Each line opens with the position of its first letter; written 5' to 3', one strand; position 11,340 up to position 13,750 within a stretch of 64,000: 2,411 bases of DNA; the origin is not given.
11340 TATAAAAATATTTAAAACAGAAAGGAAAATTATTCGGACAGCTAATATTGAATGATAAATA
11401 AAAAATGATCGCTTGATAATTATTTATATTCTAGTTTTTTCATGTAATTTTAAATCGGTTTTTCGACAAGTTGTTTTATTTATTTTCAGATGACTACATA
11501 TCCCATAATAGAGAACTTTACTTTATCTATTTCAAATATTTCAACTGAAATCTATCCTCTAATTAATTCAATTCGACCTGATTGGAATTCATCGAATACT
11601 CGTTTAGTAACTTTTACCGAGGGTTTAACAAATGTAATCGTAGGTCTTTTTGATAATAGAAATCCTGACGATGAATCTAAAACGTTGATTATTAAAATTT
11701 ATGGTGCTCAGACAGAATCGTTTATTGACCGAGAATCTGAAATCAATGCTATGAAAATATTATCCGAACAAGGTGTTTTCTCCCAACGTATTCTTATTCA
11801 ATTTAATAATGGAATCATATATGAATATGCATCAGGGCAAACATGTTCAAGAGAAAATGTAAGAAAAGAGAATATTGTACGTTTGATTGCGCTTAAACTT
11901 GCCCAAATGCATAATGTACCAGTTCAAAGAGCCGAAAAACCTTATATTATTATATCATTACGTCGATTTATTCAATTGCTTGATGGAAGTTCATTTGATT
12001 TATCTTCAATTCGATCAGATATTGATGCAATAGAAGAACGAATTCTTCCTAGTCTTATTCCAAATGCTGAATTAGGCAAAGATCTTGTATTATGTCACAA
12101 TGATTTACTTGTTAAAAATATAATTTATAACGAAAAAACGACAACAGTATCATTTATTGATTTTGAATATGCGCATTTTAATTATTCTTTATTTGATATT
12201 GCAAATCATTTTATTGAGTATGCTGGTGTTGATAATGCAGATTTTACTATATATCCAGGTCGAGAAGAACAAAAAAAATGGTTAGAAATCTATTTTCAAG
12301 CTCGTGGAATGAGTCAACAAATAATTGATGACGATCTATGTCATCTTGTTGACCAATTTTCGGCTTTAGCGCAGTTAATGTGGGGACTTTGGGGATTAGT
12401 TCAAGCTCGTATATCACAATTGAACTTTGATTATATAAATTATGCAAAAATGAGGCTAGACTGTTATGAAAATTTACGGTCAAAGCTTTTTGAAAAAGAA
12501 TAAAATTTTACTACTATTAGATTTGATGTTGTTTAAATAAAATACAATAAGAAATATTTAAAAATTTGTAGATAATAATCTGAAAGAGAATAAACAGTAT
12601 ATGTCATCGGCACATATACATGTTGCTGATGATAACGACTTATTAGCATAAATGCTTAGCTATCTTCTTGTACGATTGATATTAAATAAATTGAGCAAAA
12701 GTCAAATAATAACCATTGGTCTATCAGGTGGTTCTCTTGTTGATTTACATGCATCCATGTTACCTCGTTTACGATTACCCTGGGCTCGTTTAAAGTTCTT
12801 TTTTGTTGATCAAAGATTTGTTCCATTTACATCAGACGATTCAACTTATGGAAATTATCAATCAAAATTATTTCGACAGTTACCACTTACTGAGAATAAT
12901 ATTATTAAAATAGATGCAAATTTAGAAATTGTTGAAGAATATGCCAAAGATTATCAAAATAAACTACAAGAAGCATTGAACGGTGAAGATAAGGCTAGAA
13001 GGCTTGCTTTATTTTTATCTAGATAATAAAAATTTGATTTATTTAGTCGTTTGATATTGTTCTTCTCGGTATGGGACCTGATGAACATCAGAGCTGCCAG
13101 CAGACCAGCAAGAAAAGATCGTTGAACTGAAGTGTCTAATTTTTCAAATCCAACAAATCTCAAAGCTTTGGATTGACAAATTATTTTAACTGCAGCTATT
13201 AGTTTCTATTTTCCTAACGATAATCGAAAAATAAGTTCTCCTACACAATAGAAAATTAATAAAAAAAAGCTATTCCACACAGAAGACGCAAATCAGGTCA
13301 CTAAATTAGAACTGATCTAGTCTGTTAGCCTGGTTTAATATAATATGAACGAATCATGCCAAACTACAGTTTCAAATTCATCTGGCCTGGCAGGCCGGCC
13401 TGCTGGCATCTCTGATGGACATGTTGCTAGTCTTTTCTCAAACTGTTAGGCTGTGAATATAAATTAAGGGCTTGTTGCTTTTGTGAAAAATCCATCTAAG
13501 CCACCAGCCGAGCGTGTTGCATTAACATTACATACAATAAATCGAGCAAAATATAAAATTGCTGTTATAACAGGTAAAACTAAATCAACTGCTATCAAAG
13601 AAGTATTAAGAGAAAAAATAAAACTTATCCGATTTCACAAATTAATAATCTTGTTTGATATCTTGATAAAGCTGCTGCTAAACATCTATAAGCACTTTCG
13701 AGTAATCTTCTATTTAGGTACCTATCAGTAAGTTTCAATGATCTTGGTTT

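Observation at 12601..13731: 6-phosphogluconolactonase locus inactivated by a nonsense codon and a hAT-type MITE inserted precisely into the GMGPDGH active-site exon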

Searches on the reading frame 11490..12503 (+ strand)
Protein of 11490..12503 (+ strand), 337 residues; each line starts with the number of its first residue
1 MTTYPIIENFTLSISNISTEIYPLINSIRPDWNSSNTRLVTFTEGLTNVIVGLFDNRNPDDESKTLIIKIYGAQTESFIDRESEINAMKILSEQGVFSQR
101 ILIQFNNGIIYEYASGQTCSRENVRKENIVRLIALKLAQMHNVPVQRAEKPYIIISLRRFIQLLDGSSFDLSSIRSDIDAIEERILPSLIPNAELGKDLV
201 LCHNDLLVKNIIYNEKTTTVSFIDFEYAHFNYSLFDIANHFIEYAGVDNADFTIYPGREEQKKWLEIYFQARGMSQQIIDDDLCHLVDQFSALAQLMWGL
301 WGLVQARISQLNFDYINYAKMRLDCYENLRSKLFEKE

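Call 6: search_protein_families(library=pfam, proteins=[window:11490-12503:+], max_evalue=0.01)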
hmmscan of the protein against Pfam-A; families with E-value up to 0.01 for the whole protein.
window:11490-12503:+ (337 aa): 3 families
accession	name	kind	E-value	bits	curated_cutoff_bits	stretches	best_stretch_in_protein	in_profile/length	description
PF01633.27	Choline_kinase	-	1.2e-61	209.1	29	1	42-326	4-299/300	Choline/ethanolamine kinase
PF01636.29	APH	-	3e-13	50.5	23.2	1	62-244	20-211/239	Phosphotransferase enzyme family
PF02958.26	EcKL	-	6.9e-05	22.8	22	1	149-242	163-262/294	Ecdysteroid kinase-like family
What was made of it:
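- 11490..12503 (+): Intact choline/ethanolamine kinase gene, used as the synteny anchor and species identifier. Pfam Choline_kinase at E=1e-61 (call 6).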

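Call 13: find_encoding_contigs(protein=window:11490-12503:+, flank=3000, max_places=6)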
Protein window:11490-12503:+ (337 aa): 14 contigs read that carry it; 6 places shown.
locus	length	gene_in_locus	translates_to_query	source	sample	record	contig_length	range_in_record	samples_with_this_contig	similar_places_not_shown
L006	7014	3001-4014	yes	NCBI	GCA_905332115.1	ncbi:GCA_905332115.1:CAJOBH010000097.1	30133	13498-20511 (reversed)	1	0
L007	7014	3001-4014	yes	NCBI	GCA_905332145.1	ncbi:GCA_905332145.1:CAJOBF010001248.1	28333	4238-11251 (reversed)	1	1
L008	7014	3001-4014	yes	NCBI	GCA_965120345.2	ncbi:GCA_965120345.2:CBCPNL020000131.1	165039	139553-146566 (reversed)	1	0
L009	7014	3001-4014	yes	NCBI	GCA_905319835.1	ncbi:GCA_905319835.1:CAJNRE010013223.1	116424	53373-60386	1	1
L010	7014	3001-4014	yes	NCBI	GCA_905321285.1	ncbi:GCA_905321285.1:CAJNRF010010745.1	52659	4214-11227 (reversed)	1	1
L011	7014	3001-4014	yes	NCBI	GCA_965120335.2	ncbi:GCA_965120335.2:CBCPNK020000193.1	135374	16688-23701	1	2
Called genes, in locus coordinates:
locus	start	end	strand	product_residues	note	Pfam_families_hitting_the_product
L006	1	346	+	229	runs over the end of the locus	-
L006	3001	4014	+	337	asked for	PF01633:Choline_kinase, PF01636:APH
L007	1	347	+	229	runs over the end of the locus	-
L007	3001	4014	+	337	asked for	PF01633:Choline_kinase, PF01636:APH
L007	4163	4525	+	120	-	PF01182:Glucosamine_iso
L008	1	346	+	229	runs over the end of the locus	-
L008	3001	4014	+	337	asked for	PF01633:Choline_kinase, PF01636:APH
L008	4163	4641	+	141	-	PF01182:Glucosamine_iso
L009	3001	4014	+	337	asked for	PF01633:Choline_kinase, PF01636:APH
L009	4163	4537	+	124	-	PF01182:Glucosamine_iso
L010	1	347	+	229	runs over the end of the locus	-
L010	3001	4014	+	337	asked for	PF01633:Choline_kinase, PF01636:APH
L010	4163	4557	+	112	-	PF01182:Glucosamine_iso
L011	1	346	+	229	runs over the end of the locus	-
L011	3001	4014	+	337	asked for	PF01633:Choline_kinase, PF01636:APH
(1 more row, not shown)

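Call 16: list_cluster_members(proteins=[window:11490-12503:+, window:12652-13023:+, P0009, P0006])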
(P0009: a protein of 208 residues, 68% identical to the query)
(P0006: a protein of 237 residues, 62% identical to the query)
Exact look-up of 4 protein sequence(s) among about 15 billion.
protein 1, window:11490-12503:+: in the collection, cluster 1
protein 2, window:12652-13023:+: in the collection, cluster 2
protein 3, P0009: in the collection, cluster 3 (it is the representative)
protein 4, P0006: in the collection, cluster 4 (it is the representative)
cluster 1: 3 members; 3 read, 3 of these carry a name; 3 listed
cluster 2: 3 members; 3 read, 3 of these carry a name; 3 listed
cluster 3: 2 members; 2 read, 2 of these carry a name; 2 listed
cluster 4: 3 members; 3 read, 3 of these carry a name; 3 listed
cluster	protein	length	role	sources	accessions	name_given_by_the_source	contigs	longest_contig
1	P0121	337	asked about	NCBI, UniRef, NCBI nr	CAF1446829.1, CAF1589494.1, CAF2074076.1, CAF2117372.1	unnamed protein product [Rotaria magnacalcarata] | ethanolamine kinase n=1 Tax=Rotaria magnacalcarata TaxID=392030 RepID=A0A816REK9_9BILA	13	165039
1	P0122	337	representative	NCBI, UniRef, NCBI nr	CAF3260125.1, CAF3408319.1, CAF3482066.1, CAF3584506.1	unnamed protein product [Rotaria socialis] | ethanolamine kinase n=1 Tax=Rotaria socialis TaxID=392032 RepID=A0A821D2A5_9BILA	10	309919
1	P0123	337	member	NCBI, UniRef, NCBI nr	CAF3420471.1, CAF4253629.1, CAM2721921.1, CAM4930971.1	unnamed protein product [Rotaria socialis] | ethanolamine kinase n=1 Tax=Rotaria socialis TaxID=392032 RepID=A0A820EZC0_9BILA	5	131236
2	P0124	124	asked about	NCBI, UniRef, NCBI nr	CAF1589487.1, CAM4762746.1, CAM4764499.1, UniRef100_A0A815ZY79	unnamed protein product [Rotaria magnacalcarata] | Glucosamine/galactosamine-6-phosphate isomerase domain-containing protein n=2 Tax=Rotaria ...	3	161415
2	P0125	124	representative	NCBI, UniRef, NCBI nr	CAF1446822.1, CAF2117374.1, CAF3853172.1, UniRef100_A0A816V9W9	unnamed protein product [Rotaria magnacalcarata] | Glucosamine/galactosamine-6-phosphate isomerase domain-containing protein n=3 Tax=Rotaria ...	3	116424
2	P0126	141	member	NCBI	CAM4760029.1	unnamed protein product [Rotaria magnacalcarata]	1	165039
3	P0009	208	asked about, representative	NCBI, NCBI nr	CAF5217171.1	unnamed protein product [Rotaria magnacalcarata]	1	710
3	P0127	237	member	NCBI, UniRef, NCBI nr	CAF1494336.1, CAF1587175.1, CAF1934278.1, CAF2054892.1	unnamed protein product [Rotaria magnacalcarata] | 6-phosphogluconolactonase n=2 Tax=Rotaria magnacalcarata TaxID=392030 ...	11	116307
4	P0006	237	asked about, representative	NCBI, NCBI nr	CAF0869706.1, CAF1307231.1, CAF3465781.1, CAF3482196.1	unnamed protein product [Rotaria sp. Silwood1]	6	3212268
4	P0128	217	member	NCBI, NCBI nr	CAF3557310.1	unnamed protein product [Rotaria sp. Silwood1]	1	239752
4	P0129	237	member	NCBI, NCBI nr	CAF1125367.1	unnamed protein product [Rotaria sp. Silwood1]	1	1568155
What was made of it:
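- Species: the flanking kinase is an exact protein match to R. magnacalcarata (calls 13, 16).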

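Call 19: find_encoding_contigs(protein=P0127, flank=6000, max_places=3)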
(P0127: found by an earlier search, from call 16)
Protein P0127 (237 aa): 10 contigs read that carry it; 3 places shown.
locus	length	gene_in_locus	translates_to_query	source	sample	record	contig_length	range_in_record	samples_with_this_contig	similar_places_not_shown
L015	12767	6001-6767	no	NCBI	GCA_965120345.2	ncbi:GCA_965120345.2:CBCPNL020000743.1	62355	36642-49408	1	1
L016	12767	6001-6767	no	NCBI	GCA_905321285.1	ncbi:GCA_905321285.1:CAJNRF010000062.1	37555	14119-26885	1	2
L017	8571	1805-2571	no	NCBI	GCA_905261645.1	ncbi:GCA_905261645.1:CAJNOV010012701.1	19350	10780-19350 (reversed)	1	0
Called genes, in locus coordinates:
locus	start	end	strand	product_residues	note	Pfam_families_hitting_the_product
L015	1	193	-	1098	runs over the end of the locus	PF00612:IQ (weak)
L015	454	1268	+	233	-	PF05891:Methyltransf_PK, PF00891:Methyltransf_2 (weak), PF13489:Methyltransf_23, PF08241:Methyltransf_11 (weak), PF08242:Methyltransf_12, PF13649:Methyltransf_25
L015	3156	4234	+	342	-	PF01633:Choline_kinase, PF01636:APH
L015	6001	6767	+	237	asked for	PF01182:Glucosamine_iso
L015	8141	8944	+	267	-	PF01545:Cation_efflux (faint)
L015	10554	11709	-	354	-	PF05721:PhyH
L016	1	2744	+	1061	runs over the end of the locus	PF28514:DUF8422, PF00078:RVT_1, PF26215:HTH_animal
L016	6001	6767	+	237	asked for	PF01182:Glucosamine_iso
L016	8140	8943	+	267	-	PF01545:Cation_efflux (faint)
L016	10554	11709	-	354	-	PF05721:PhyH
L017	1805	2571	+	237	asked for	PF01182:Glucosamine_iso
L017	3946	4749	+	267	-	PF01545:Cation_efflux (faint)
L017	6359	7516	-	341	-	PF05721:PhyH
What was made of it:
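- An intact A copy would make a knock-out insertion tolerable (call 19).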

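Call 38: find_homologous_proteins(query=P0127, max_evalue=1e-40)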
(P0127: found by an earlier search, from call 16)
Query P0127 (237 aa): 186 proteins with E <= 1e-40 among 8000 candidates; the best 120 are listed.
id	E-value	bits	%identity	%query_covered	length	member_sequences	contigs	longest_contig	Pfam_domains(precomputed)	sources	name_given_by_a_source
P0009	1.1e-132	458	100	88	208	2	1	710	PF01182.27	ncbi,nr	ncbi:unnamed protein product [Rotaria magnacalcarata]|nr:unnamed protein product [Rotaria magnacalca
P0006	4.1e-129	447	81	100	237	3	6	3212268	PF01182.27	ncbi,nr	ncbi:unnamed protein product [Rotaria sp. Silwood1]|nr:unnamed protein product [Rotaria sp. Silwood1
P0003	7.0e-123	426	80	99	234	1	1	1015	PF01182.27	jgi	-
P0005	1.2e-118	413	79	99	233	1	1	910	PF01182.27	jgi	-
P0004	1.6e-117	409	76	99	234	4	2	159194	PF01182.27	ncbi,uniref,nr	ncbi:unnamed protein product [Adineta steineri]|uniref:6-phosphogluconolactonase n=2 Tax=Adineta ste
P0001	9.2e-116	403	75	99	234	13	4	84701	PF01182.27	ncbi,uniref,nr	ncbi:unnamed protein product [Rotaria sordida]|uniref:6-phosphogluconolactonase n=1 Tax=Rotaria sord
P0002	2.9e-115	401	75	99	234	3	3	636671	PF01182.27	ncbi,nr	ncbi:unnamed protein product [Rotaria sp. Silwood2]|nr:unnamed protein product [Rotaria sp. Silwood2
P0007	1.4e-114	399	74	99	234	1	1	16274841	PF01182.27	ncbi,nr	ncbi:hypothetical protein I4U23_010604 [Adineta vaga]|nr:hypothetical protein I4U23_010604 [Adineta 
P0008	4.8e-111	388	72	99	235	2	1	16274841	PF01182.27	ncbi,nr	ncbi:hypothetical protein I4U23_010618 [Adineta vaga]|nr:hypothetical protein I4U23_010618 [Adineta 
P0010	1.4e-99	350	73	89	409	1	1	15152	PF01182.27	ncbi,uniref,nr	ncbi:unnamed protein product [Adineta ricciae]|uniref:Glucosamine/galactosamine-6-phosphate isomeras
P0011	9.0e-90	318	61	99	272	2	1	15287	PF01182.27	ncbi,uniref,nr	ncbi:unnamed protein product [Didymodactylos carnosus]|uniref:6-phosphogluconolactonase n=1 Tax=Didy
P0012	9.7e-84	298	59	99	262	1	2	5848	PF01182.27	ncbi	ncbi:unnamed protein product, partial [Didymodactylos carnosus]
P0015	2.0e-73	265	50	97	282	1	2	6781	PF14492.13,PF01182.27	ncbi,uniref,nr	ncbi:unnamed protein product [Didymodactylos carnosus]|uniref:6-phosphogluconolactonase n=1 Tax=Didy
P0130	5.2e-59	217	75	55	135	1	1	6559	PF01182.27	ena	-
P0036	5.6e-58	214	73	55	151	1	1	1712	PF01182.27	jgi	-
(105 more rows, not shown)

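Call 41: list_cluster_members(proteins=[L015:8141-8941:+])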
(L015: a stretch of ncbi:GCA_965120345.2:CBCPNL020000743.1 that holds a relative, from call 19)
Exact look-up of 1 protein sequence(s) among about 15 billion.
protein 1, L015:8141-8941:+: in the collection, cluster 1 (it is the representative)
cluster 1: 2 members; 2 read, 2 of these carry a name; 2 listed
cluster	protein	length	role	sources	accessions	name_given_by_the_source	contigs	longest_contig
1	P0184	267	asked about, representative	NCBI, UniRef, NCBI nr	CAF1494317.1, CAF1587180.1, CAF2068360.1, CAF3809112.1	unnamed protein product [Rotaria magnacalcarata] | Transmembrane protein 163 n=1 Tax=Rotaria magnacalcarata TaxID=392030 ...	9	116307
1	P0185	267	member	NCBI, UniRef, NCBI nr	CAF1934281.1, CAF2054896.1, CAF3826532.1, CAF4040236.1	unnamed protein product [Rotaria magnacalcarata] | Transmembrane protein 163 n=1 Tax=Rotaria magnacalcarata TaxID=392030 ...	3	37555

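Call 42: find_homologous_proteins(query=P0184, max_evalue=1e-30)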
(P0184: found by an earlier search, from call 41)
Query P0184 (267 aa): 73 proteins with E <= 1e-30 among 2401 candidates.
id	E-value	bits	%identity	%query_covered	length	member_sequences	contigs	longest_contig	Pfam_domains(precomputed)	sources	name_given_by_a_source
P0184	9.0e-176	601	100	100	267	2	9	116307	PF01545.27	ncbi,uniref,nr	ncbi:unnamed protein product [Rotaria magnacalcarata]|uniref:Transmembrane protein 163 n=1 Tax=Rotar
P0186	4.9e-145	500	87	99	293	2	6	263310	-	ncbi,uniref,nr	ncbi:unnamed protein product [Rotaria socialis]|uniref:Transmembrane protein 163 n=1 Tax=Rotaria soc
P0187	4.7e-142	490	81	100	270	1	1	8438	PF01545.27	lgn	-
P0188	2.9e-140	484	83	98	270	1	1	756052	PF01545.27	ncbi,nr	ncbi:unnamed protein product [Rotaria sp. Silwood1]|nr:unnamed protein product [Rotaria sp. Silwood1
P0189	2.0e-135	469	78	98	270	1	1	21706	-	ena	-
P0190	2.7e-134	465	79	99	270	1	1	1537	PF01545.27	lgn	-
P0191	9.3e-132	457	76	99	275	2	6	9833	PF01545.27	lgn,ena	-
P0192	1.3e-124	433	68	99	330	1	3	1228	PF01545.27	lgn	-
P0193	2.4e-124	432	79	88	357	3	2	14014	PF01545.27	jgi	jgi:hypothetical protein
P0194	2.6e-123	429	71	100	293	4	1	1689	PF01545.27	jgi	-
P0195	2.0e-122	426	75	93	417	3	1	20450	PF01545.27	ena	-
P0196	9.1e-122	424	67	99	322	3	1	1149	PF01545.27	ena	-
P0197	9.2e-122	424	70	99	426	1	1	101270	PF01545.27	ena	-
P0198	2.3e-121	423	68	100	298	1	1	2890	PF01545.27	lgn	-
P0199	4.5e-121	422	78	91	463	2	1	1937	PF01545.27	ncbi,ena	-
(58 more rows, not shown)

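Call 43: find_encoding_contigs(protein=P0186, flank=10000, max_places=3)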
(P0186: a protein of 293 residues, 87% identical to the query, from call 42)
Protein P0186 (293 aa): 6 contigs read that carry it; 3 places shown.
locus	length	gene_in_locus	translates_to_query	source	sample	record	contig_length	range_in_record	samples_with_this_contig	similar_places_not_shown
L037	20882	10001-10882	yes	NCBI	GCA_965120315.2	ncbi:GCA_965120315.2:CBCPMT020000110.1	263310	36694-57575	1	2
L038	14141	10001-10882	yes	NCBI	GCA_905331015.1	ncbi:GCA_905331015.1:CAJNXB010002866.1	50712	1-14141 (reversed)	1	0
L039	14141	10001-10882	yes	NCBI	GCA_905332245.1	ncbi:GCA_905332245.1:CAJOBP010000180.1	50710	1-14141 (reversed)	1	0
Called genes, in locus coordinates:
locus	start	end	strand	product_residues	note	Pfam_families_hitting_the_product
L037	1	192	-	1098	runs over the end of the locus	PF00612:IQ (weak)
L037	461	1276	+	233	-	PF05891:Methyltransf_PK, PF00891:Methyltransf_2 (weak), PF13489:Methyltransf_23, PF08241:Methyltransf_11 (weak), PF08242:Methyltransf_12, PF13649:Methyltransf_25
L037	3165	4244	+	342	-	PF01633:Choline_kinase, PF01636:APH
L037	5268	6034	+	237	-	PF01182:Glucosamine_iso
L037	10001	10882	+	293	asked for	-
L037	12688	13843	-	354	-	PF05721:PhyH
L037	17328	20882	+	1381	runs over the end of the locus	PF00176:SNF2-rel_dom, PF04851:ResIII (faint), PF00271:Helicase_C, PF00067:p450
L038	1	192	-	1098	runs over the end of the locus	PF00612:IQ (weak)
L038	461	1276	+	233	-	PF05891:Methyltransf_PK, PF00891:Methyltransf_2 (weak), PF13489:Methyltransf_23, PF08241:Methyltransf_11 (weak), PF08242:Methyltransf_12, PF13649:Methyltransf_25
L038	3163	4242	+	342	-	PF01633:Choline_kinase, PF01636:APH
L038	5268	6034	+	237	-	PF01182:Glucosamine_iso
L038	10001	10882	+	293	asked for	-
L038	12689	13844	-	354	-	PF05721:PhyH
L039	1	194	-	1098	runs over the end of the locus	PF00612:IQ (weak)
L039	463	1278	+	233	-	PF05891:Methyltransf_PK, PF00891:Methyltransf_2 (weak), PF13489:Methyltransf_23, PF08241:Methyltransf_11 (weak), PF08242:Methyltransf_12, PF13649:Methyltransf_25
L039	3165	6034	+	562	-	PF01633:Choline_kinase, PF01636:APH, PF01182:Glucosamine_iso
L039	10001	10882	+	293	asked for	-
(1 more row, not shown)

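Call 57: search_solved_structures(query=P0127, max_evalue=1e-10, show_alignments=1)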
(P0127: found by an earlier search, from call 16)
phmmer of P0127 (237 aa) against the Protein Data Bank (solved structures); distinct sequences matched with E-value up to 1e-10: 17.
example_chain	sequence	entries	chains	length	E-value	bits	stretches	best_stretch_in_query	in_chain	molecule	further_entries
1pbt_A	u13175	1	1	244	2.7e-28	102.2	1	15-227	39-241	6-phosphogluconolactonase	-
1vl1_A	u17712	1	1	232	3.5e-28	101.8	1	15-226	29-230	6-phosphogluconolactonase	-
3oc6_A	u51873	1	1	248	1.6e-25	93.1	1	19-234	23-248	6-phosphogluconolactonase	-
3ico_A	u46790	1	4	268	2.1e-25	92.8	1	3-234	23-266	6-phosphogluconolactonase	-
4tm7_A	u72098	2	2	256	2.5e-25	92.5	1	19-234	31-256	6-phosphogluconolactonase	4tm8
3tx2_A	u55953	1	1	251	4.7e-24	88.3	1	36-234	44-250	Probable 6-phosphogluconolactonase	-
8em2_A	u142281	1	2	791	1e-21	80.7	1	38-229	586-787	GDH/6PGL endoplasmic bifunctional protein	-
6vye_A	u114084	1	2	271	3.9e-18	69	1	30-218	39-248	6-phosphogluconolactonase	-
3e15_A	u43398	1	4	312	4.9e-18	68.6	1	15-153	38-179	Glucose-6-phosphate 1-dehydrogenase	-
3e7f_A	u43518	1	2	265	2.2e-17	66.5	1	34-218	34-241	6-phosphogluconolactonase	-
2j0e_A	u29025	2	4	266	2.2e-17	66.5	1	34-218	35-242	6-PHOSPHOGLUCONOLACTONASE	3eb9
1y89_A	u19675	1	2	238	2.6e-17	66.3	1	32-234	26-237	devB protein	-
3lhi_A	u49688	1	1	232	3.4e-17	65.9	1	38-221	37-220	Putative 6-phosphogluconolactonase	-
3lwd_A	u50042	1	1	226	8.2e-14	54.8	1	26-216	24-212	6-phosphogluconolactonase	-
3ch7_A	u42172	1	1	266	9.4e-13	51.4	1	37-210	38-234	6-phosphogluconolactonase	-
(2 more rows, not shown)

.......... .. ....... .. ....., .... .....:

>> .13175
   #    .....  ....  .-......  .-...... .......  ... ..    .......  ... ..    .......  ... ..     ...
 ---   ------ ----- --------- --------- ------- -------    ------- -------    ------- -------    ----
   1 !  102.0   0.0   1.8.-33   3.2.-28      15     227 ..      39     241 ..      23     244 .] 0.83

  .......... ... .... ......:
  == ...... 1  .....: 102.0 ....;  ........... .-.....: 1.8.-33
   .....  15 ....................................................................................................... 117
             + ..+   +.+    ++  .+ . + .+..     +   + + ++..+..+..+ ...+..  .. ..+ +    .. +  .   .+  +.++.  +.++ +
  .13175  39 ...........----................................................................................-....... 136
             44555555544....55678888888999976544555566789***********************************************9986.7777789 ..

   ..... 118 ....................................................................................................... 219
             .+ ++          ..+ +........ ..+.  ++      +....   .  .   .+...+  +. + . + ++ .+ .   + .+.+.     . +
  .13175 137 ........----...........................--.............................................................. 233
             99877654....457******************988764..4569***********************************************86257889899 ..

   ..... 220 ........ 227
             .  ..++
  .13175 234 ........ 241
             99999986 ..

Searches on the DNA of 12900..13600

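Call 45: search_rna_families(source=window, start=12900, end=13600, threshold=evalue, max_evalue=1)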
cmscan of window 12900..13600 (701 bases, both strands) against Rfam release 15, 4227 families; matches with E-value up to 1: 1.
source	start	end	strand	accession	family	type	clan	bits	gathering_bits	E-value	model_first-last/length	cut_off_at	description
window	13179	13250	-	RF01259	snR63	Gene; snRNA; snoRNA; CD-box;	CL00061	20.1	50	0.0043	1-255/255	no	Small nucleolar RNA snR63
